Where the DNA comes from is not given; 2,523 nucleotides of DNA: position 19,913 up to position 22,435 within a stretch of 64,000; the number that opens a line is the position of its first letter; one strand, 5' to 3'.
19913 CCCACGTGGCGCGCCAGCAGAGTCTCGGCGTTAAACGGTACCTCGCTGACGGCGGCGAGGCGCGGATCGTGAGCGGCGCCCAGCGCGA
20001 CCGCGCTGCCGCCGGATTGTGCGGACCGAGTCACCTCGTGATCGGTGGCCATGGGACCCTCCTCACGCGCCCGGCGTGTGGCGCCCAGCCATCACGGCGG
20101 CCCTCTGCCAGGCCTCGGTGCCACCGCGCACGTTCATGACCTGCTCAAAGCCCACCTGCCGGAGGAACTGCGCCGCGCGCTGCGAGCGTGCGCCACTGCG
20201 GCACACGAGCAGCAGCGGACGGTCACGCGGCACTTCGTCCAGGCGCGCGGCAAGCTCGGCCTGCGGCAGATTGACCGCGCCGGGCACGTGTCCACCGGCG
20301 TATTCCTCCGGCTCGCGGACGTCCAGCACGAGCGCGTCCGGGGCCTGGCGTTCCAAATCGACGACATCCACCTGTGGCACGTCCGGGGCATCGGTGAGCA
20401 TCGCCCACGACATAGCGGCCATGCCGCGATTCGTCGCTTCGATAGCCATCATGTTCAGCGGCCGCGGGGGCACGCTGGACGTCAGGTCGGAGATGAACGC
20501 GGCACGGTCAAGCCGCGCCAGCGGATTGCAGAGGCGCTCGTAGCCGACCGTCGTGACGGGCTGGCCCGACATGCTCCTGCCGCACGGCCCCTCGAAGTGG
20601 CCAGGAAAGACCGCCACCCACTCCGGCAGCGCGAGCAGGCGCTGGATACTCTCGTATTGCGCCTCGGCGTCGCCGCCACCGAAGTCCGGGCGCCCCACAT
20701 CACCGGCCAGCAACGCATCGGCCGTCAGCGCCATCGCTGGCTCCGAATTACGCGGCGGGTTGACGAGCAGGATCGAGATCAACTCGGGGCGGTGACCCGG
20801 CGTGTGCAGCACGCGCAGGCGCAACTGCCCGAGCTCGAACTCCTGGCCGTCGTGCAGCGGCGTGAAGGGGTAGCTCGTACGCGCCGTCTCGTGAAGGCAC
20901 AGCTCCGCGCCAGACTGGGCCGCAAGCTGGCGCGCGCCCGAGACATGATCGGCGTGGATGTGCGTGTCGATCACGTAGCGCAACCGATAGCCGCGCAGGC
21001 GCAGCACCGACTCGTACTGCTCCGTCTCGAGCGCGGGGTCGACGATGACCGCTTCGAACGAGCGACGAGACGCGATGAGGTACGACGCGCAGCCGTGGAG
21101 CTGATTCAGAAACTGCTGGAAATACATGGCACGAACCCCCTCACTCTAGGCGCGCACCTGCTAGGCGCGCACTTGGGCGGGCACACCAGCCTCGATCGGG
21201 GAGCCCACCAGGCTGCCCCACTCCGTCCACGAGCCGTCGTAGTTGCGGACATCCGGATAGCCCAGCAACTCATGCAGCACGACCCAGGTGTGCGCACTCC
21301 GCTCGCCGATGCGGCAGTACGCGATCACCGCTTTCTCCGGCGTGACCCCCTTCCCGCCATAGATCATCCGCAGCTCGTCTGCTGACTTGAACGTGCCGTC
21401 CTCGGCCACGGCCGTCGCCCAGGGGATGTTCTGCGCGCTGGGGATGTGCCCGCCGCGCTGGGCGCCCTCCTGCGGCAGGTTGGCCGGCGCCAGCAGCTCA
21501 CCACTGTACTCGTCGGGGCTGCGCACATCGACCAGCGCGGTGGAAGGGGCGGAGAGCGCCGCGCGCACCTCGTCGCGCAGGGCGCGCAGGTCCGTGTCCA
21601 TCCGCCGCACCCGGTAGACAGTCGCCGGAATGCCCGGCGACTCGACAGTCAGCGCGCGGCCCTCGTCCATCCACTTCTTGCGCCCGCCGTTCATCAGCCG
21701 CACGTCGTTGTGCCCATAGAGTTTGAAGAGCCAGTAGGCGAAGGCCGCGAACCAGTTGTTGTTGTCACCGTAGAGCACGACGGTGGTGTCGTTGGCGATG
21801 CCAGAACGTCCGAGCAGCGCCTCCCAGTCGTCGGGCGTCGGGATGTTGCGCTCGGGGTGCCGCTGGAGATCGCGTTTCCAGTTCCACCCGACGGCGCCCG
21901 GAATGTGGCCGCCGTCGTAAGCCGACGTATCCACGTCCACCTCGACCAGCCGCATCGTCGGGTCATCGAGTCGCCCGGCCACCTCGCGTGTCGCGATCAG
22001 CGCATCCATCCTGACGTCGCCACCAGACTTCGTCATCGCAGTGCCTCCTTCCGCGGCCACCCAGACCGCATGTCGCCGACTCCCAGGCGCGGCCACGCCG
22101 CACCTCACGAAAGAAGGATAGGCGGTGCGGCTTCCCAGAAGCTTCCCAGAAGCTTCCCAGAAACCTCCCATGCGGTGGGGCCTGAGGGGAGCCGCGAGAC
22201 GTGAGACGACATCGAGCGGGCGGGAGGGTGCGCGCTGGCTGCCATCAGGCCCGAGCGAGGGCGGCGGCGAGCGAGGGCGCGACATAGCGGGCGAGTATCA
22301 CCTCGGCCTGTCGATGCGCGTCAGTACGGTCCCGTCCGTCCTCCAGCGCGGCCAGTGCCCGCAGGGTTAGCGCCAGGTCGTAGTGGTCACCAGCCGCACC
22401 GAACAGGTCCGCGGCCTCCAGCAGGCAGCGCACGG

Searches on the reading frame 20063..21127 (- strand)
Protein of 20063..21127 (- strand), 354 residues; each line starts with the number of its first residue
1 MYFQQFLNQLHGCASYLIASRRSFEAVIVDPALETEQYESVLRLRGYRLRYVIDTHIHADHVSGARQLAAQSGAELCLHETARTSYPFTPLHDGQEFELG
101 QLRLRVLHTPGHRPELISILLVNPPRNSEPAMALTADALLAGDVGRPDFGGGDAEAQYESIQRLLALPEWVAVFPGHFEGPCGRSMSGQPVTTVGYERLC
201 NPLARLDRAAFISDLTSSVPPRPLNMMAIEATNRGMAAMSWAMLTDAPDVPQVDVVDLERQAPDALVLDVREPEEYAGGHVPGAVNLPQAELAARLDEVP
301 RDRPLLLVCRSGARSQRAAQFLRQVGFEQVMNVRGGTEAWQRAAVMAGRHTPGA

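Call 23: search_protein_families(library=pfam, proteins=[window:20063-21127:-], max_evalue=0.00001)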
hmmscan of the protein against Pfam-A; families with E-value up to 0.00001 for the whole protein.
window:20063-21127:- (354 aa): 2 families
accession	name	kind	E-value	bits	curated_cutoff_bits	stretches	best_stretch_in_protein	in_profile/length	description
PF00581.25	Rhodanese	-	1.4e-21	77.3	22.2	1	260-342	9-101/102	Rhodanese-like domain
PF00753.33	Lactamase_B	-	3.7e-16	60.1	22.7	1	12-177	5-196/196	Metallo-beta-lactamase superfamily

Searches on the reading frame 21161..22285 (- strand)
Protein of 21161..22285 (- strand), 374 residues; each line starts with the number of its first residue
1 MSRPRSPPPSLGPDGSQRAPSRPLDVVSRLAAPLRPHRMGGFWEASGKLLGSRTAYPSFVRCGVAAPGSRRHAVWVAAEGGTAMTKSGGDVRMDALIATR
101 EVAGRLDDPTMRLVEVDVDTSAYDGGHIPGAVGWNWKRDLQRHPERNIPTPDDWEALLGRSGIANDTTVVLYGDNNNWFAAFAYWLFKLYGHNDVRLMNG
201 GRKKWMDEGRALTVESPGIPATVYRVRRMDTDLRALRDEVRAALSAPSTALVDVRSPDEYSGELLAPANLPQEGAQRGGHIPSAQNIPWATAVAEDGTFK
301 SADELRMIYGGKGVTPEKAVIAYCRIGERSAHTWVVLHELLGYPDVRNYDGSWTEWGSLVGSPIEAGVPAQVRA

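Call 23: search_protein_families(library=pfam, proteins=[window:21161-22285:-], max_evalue=0.00001)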
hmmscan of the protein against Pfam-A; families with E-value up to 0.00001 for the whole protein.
window:21161-22285:- (374 aa): 1 family
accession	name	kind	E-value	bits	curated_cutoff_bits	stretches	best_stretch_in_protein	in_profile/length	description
PF00581.25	Rhodanese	-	4.4e-36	123.8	22.2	2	238-357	3-100/102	Rhodanese-like domain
